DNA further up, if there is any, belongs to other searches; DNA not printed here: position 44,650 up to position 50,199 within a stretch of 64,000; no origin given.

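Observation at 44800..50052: Surface protein with a cohesin-like module, ~17 cadherin-like repeats and a C-terminal membrane anchor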

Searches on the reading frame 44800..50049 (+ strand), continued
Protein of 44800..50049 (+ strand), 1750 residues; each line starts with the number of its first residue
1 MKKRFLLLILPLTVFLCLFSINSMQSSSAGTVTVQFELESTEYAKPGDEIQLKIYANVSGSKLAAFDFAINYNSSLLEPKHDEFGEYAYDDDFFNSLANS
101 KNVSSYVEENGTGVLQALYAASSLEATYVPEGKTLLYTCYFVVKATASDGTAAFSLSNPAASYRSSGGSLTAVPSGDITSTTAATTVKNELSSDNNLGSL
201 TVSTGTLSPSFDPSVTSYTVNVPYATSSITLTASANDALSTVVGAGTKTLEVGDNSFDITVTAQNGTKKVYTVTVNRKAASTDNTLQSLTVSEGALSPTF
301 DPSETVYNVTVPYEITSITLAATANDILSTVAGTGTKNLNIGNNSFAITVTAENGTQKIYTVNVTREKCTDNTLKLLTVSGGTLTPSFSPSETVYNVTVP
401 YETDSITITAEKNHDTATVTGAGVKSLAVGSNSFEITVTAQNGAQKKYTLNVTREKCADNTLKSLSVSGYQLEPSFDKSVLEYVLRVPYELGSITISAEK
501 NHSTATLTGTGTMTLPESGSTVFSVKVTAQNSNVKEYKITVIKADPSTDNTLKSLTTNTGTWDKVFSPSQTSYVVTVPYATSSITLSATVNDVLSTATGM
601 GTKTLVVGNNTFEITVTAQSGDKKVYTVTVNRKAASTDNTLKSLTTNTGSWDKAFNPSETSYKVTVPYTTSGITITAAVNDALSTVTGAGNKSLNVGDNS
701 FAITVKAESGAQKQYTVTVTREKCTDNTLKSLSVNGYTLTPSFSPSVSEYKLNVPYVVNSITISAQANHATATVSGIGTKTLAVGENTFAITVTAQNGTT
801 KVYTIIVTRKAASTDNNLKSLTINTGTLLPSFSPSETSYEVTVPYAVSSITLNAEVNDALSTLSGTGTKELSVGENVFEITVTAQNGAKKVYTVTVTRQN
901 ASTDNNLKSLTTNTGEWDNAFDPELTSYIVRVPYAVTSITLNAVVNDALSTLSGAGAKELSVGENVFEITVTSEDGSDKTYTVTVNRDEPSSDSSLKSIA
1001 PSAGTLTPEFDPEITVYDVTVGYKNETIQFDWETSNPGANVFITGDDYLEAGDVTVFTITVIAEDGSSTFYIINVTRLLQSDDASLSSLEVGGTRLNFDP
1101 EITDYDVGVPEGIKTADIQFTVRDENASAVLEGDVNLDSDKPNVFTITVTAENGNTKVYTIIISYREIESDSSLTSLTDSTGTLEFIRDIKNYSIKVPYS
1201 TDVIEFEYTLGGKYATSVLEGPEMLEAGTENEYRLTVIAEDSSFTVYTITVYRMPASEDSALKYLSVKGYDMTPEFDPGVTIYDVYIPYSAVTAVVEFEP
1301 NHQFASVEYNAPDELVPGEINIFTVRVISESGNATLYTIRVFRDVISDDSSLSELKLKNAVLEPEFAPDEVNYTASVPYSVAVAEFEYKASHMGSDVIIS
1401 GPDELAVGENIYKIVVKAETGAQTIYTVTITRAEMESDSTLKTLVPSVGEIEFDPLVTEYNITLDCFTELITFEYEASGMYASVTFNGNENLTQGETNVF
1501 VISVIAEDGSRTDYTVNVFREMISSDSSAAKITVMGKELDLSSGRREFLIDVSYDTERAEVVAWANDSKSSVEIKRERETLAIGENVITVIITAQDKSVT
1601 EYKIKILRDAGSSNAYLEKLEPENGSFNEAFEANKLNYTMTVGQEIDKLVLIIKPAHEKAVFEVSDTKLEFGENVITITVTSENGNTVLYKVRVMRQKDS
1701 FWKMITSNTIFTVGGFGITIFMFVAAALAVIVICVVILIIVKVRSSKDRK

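Call 16: list_cluster_members(proteins=[P0001, P0002, P0003, P0004, P0006, P0008, P0032, P0016])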
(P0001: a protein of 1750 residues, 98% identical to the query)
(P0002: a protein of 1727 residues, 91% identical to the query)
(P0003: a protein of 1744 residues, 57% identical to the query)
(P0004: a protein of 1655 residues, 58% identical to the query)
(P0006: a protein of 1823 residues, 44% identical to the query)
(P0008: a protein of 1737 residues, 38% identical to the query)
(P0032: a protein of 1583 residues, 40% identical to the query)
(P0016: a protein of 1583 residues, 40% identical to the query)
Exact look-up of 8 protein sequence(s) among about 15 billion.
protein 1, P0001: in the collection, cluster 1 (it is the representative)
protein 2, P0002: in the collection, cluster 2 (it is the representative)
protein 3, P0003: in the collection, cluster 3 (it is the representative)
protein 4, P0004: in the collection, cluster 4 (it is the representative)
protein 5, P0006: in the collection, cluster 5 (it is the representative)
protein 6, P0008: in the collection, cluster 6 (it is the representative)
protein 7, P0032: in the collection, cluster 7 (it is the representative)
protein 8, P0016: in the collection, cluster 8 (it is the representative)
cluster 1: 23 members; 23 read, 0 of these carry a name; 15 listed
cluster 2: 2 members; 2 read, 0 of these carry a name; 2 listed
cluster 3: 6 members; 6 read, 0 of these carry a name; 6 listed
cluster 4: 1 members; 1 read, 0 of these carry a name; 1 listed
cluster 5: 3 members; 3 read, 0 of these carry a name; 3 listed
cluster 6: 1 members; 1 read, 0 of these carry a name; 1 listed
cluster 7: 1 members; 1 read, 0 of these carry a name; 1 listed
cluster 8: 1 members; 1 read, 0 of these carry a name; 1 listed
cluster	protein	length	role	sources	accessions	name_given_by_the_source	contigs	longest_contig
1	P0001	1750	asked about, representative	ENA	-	-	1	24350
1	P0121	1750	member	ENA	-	-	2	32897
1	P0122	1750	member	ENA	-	-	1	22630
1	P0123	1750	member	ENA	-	-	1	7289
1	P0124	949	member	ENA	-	-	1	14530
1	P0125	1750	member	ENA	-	-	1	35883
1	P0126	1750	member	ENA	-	-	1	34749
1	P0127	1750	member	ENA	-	-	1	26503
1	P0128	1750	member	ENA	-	-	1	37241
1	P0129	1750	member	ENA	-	-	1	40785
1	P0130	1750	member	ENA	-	-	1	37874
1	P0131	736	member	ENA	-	-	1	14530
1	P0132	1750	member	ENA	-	-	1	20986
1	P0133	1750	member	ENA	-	-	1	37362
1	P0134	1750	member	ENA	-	-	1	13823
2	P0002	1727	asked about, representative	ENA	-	-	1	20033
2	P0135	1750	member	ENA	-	-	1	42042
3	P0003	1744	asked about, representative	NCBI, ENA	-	-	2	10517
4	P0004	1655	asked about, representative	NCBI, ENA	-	-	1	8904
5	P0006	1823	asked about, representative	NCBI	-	-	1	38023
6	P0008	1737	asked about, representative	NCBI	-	-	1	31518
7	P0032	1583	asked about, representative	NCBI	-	-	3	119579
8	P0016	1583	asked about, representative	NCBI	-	-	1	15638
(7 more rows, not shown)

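Call 23: find_encoding_contigs(protein=window:44800-50049:+, flank=3000, max_places=4)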
Protein window:44800-50049:+ (1750 aa): no gene with exactly this product is on record in the collection.

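Call 24: find_encoding_contigs(protein=P0003, flank=8000, max_places=4)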
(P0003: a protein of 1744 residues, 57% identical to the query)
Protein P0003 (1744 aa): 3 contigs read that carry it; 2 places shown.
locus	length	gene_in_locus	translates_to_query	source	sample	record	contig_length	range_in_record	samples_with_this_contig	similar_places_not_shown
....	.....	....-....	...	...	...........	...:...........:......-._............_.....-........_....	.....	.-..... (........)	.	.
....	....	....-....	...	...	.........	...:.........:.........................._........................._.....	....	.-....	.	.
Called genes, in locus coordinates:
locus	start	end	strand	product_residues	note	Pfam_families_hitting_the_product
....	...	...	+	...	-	-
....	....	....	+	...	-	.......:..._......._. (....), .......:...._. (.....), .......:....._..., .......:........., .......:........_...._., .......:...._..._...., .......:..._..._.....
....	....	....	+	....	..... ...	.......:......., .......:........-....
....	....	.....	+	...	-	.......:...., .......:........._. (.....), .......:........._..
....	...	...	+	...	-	-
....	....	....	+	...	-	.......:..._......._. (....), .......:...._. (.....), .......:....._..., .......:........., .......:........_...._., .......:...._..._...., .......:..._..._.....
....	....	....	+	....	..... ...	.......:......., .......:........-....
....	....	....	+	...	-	?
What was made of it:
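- At least the sister species comes from the human gut (call 24).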

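Call 25: find_encoding_contigs(protein=P0032, flank=8000, max_places=3)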
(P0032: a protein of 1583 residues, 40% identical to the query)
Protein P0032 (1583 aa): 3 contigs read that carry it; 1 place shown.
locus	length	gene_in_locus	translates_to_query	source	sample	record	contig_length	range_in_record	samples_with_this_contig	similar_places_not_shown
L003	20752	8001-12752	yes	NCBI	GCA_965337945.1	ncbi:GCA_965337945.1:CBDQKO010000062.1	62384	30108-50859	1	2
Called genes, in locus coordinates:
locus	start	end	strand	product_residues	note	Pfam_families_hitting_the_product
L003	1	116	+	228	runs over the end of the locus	PF00936:BMC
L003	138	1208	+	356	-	PF14607:GxDLY, PF14606:Lipase_GDSL_3, PF13472:Lipase_GDSL_2 (weak)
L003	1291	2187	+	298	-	PF00248:Aldo_ket_red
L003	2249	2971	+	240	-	PF01261:AP_endonuc_2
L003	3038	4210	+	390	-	PF00390:malic, PF03949:Malic_M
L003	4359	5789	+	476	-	-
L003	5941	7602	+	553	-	PF00916:Sulfate_transp, PF16983:MFS_MOT1, PF01740:STAS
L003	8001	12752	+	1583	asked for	PF00963:Cohesin (weak), PF12733:Cadherin-like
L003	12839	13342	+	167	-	PF00881:Nitroreductase, PF14512:TM1586_NiRdase (weak)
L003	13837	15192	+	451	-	PF01488:Shikimate_DH (faint), PF02254:TrkA_N, PF02558:ApbA (faint), PF03435:Sacchrp_dh_NADP (faint), PF03807:F420_oxidored (weak), PF02080:TrkA_C, PF02254:TrkA_N, PF02080:TrkA_C, +3 more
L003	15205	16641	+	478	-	PF02386:TrkH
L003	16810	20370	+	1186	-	PF01855:POR_N, PF17147:PFOR_II, PF01558:POR, PF10371:EKR, PF12838:Fer4_7, PF13183:Fer4_8 (weak), PF13484:Fer4_16 (weak), PF02775:TPP_enzyme_C, +3 more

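Call 26: find_encoding_contigs(protein=P0008, flank=8000, max_places=3)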
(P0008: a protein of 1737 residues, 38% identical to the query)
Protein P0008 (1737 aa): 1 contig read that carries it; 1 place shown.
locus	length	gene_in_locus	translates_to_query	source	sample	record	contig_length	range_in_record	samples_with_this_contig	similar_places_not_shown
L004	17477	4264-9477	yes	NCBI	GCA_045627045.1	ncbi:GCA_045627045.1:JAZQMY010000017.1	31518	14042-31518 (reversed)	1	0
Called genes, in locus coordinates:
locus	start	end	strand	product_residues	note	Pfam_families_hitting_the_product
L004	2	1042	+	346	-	?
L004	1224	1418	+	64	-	-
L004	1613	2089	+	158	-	-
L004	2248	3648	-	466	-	PF01554:MatE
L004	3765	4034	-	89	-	-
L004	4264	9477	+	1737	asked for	PF12733:Cadherin-like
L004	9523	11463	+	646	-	PF05448:AXE1, PF00326:Peptidase_S9 (weak)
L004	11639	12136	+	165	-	-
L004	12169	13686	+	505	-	-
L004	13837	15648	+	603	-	PF16586:DUF5060, PF13204:Apiosidase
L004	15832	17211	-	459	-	PF17125:Methyltr_RsmF_N, PF01189:Methyltr_RsmB-F, PF13847:Methyltransf_31 (faint), PF13636:Methyltranf_PUA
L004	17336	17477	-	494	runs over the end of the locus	PF00474:SSF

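Call 27: find_encoding_contigs(protein=P0006, flank=8000, max_places=3)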
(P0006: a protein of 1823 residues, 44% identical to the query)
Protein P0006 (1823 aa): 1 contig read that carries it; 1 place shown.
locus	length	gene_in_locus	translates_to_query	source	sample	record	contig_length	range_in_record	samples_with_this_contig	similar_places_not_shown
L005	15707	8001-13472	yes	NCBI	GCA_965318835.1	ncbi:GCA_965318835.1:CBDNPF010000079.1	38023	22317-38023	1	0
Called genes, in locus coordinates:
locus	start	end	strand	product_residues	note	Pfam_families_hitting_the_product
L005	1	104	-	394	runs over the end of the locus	PF01808:AICARFT_IMPCHas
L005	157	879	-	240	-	PF07826:IMP_cyclohyd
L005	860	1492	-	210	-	PF00551:Formyl_trans_N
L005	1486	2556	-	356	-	PF00586:AIRS, PF02769:AIRS_C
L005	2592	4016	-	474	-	PF13537:GATase_7 (weak)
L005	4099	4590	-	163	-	PF00731:AIRC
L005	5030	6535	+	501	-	PF00291:PALP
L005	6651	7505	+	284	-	PF00294:PfkB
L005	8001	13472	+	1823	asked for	PF12733:Cadherin-like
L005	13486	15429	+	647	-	PF05448:AXE1, PF00326:Peptidase_S9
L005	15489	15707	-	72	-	?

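Call 42: search_protein_families(library=ncbifam, proteins=[window:44800-50049:+], max_evalue=0.01)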
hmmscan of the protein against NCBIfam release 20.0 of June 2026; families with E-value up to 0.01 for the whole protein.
window:44800-50049:+ (1750 aa): 0 families

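Call 53: search_protein_families(library=pfam, proteins=[P0011, P0010, P0044], max_evalue=0.001)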
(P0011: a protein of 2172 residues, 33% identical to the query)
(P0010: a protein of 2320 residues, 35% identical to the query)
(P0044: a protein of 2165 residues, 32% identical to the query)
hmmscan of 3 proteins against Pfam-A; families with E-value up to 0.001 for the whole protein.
P0011 (2172 aa): 2 families
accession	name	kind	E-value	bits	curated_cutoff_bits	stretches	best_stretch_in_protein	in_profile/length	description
PF12733.13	Cadherin-like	-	9e-185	600.2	24.2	17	1047-1127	2-88/89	Cadherin-like beta sandwich domain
PF00404.24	Dockerin_1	-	1.3e-08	35.3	22.9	1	2110-2165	1-56/57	Dockerin type I domain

P0010 (2320 aa): 6 families
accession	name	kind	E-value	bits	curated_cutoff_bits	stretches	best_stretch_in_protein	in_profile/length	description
PF12733.13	Cadherin-like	-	1.7e-264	855.7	24.2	22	2098-2178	1-88/89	Cadherin-like beta sandwich domain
PF16410.10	DUF5018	-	5.9e-42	144.2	38.2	5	825-940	105-218/352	Domain of unknown function (DUF5018)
PF14873.11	BNR_assoc_N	-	7.4e-12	45.6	25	0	705-750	92-136/153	N-terminal domain of BNR-repeat neuraminidase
PF13778.12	DUF4174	-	3.1e-09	37.8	27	0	634-671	68-105/120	Domain of unknown function (DUF4174)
PF00404.24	Dockerin_1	-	1.9e-05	25.2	22.9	1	2262-2317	1-55/57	Dockerin type I domain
PF09136.16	Glucodextran_B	-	0.00036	20.8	27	1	2114-2178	12-81/83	Glucodextranase, domain B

P0044 (2165 aa): 3 families
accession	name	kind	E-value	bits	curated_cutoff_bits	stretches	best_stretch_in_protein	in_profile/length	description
PF12733.13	Cadherin-like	-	1.1e-176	574.2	24.2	17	1222-1302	2-89/89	Cadherin-like beta sandwich domain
PF00404.24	Dockerin_1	-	6.8e-07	29.8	22.9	1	2103-2158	1-56/57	Dockerin type I domain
PF18116.7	SNX17_FERM_C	-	0.00011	22.4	22.9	0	474-503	21-50/109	Sorting Nexin 17 FERM C-terminal domain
